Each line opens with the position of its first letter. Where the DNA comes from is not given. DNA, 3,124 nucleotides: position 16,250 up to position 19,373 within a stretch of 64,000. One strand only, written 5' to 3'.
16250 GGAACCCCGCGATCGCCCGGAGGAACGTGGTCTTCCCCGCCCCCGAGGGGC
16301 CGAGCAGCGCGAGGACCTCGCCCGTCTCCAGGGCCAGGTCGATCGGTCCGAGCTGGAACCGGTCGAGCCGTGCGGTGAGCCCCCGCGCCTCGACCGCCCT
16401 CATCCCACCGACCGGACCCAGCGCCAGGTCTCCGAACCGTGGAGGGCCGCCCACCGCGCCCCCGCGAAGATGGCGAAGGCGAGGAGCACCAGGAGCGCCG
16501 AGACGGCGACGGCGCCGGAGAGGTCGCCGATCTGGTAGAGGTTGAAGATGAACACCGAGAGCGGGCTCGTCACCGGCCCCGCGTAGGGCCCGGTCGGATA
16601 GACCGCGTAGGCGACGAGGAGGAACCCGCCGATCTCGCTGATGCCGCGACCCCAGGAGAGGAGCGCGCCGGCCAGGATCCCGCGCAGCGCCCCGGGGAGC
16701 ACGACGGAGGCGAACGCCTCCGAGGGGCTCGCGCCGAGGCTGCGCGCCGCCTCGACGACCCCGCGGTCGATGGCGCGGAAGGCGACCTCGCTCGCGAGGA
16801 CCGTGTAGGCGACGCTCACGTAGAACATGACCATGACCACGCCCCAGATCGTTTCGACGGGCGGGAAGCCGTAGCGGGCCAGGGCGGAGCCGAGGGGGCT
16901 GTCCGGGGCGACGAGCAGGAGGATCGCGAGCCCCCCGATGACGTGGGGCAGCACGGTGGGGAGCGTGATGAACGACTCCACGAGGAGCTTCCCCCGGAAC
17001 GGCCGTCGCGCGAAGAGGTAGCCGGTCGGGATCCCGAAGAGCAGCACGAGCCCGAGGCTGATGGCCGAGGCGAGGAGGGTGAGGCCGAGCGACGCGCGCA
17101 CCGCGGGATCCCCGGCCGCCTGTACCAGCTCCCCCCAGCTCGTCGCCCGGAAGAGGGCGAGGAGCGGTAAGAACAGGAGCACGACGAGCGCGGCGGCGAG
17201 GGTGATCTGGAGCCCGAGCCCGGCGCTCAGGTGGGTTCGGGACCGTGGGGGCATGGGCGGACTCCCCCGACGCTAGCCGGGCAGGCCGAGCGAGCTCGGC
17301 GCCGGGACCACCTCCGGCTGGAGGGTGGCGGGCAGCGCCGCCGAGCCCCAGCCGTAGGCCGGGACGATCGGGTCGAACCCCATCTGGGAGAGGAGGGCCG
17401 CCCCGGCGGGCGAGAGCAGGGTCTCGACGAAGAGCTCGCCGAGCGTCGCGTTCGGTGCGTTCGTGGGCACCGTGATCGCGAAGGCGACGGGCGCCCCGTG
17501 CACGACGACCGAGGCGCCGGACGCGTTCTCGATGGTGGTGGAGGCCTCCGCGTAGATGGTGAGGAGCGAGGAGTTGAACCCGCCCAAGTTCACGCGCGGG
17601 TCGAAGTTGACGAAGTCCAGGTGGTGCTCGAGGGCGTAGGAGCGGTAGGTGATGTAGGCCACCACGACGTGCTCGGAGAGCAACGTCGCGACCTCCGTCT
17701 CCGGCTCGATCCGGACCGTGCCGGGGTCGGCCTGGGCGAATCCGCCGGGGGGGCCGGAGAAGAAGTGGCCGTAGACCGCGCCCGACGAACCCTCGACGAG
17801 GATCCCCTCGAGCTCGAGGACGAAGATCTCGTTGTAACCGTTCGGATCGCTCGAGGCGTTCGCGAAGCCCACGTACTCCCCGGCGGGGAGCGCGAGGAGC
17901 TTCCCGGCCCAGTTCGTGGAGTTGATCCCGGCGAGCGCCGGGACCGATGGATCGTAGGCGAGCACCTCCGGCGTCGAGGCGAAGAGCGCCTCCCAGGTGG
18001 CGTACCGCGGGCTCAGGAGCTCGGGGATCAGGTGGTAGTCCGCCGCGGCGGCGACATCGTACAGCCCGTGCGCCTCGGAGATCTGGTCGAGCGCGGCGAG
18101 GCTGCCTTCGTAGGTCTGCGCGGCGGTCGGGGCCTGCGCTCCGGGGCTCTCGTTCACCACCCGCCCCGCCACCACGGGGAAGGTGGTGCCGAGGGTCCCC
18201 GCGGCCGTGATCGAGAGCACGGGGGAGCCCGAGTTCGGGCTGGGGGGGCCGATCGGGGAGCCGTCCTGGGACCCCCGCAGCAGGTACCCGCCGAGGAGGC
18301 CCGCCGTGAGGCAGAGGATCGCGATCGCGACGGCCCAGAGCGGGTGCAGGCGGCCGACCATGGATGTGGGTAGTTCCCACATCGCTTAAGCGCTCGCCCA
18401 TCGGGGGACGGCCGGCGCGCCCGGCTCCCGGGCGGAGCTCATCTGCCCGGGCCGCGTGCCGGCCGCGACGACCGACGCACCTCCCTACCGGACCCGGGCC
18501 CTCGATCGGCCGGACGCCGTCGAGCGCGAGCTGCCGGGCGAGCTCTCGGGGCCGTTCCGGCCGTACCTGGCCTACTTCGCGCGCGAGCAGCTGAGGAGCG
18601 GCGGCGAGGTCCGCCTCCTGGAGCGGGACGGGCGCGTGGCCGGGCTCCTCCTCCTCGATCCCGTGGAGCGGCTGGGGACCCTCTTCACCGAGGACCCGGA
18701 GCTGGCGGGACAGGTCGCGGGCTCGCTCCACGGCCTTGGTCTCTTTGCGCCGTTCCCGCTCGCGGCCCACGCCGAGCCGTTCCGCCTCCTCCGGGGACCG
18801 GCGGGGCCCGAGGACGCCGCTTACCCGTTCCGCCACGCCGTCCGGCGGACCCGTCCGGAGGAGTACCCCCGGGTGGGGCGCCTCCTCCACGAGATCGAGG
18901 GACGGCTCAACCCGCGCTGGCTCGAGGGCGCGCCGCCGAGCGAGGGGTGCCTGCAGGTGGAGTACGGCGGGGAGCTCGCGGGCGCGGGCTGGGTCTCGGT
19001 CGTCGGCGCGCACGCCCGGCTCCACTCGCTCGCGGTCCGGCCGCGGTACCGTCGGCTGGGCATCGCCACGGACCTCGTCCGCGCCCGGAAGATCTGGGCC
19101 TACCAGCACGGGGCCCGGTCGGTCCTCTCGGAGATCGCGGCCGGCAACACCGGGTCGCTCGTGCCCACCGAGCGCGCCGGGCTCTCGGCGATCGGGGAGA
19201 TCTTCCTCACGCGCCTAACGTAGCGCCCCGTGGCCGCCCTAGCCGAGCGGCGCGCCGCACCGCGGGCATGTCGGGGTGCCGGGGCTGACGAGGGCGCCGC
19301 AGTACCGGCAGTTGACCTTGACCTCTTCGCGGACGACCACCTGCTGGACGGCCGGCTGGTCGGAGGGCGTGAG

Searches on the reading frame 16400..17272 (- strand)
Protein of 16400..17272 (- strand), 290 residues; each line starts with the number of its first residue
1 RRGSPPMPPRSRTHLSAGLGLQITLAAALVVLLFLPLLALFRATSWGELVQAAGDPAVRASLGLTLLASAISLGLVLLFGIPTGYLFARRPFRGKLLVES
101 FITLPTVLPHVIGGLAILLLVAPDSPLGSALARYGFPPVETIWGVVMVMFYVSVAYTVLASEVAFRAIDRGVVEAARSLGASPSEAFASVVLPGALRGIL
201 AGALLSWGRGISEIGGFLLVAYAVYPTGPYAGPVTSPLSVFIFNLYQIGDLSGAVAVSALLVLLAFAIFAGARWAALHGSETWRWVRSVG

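Call 84: search_protein_families(library=pfam, proteins=[window:16400-17272:-], max_evalue=0.0001)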
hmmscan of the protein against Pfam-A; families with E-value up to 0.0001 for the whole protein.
window:16400-17272:- (290 aa): 1 family
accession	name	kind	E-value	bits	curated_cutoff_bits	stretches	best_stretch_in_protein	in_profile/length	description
PF00528.27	BPD_transp_1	-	1.2e-14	54.9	26.4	1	80-267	1-170/184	Binding-protein-dependent transport system inner membrane component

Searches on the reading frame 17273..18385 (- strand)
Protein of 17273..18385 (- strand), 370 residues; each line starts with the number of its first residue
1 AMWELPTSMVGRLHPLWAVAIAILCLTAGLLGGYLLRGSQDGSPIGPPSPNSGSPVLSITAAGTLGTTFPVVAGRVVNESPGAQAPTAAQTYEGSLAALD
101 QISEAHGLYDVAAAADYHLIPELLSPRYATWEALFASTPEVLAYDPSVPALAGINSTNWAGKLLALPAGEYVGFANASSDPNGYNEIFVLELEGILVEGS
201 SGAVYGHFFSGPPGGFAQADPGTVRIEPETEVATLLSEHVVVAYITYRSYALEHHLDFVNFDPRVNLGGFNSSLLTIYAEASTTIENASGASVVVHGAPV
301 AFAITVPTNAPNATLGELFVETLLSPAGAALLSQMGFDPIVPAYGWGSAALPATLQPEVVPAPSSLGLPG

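Call 78: search_protein_families(library=pfam, proteins=[window:17273-18385:-], max_evalue=0.00001)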
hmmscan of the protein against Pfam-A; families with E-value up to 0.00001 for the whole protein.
window:17273-18385:- (370 aa): 1 family
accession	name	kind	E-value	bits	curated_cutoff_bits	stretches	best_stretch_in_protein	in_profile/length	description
PF13531.11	SBP_bac_11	-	5.4e-17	62.8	25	1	87-337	27-226/227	Bacterial extracellular solute-binding protein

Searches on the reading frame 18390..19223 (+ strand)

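Call 84: search_protein_families(library=pfam, proteins=[window:18390-19223:+], max_evalue=0.0001)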
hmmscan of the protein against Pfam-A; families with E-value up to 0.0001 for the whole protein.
window:18390-19223:+ (277 aa): 2 families
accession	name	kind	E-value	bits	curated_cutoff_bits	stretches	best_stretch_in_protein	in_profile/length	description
PF00583.31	Acetyltransf_1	-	8.7e-13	49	20.7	1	176-256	25-107/116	Acetyltransferase (GNAT) family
PF13508.13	Acetyltransf_7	-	4.9e-06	27.3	27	1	187-244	5-64/84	Acetyltransferase (GNAT) domain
